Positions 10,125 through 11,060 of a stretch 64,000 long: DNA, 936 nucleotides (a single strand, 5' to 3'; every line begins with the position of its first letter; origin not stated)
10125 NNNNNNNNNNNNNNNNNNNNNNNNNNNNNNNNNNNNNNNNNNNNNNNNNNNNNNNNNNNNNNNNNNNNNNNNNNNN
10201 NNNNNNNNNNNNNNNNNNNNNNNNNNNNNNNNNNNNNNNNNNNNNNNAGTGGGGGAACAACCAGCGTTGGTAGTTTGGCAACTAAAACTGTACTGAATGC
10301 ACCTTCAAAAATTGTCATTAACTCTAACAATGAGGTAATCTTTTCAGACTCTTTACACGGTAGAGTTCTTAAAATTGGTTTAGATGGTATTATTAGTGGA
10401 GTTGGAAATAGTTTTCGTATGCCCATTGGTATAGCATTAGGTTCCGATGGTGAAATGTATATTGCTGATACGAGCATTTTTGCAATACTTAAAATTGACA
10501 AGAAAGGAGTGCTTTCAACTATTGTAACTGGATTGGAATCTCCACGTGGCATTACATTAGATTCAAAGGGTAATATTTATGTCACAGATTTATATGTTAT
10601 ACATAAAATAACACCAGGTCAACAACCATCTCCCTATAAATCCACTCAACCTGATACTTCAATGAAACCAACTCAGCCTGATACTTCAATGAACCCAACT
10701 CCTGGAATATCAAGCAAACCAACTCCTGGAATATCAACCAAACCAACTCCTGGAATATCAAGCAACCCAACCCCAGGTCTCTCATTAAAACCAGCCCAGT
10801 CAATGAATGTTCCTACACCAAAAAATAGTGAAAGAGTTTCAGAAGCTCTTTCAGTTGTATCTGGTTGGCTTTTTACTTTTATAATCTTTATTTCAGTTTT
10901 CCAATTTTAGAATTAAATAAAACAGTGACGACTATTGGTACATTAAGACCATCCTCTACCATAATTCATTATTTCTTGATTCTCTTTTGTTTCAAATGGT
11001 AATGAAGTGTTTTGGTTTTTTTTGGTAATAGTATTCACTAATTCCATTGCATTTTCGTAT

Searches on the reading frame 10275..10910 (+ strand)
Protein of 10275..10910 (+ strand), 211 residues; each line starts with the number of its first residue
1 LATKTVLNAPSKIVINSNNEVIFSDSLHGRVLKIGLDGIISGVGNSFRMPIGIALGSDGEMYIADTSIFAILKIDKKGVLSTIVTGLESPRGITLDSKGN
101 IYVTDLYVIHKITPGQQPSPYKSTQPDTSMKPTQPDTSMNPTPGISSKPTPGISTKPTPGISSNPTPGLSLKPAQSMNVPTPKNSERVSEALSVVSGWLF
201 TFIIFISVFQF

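Call 34: search_protein_families(library=pfam, max_evalue=0.01, proteins=[window:10275-10910:+])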
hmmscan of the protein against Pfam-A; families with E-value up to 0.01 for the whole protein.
window:10275-10910:+ (211 aa): 4 families
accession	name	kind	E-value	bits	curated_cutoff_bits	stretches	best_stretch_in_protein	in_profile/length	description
PF01436.27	NHL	-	9.7e-12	44.7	20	1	89-105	3-19/28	NHL repeat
PF25021.1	TEN_NHL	-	6.1e-09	35.8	27.1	1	47-84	141-176/357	Teneurin NHL domain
PF24684.1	Vgb_lyase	-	6.1e-05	22.4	50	1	9-104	98-197/290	Virginiamycin B lyase family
PF06739.17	SBBP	-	0.00052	20.3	20.5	1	90-104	15-29/38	Beta-propeller repeat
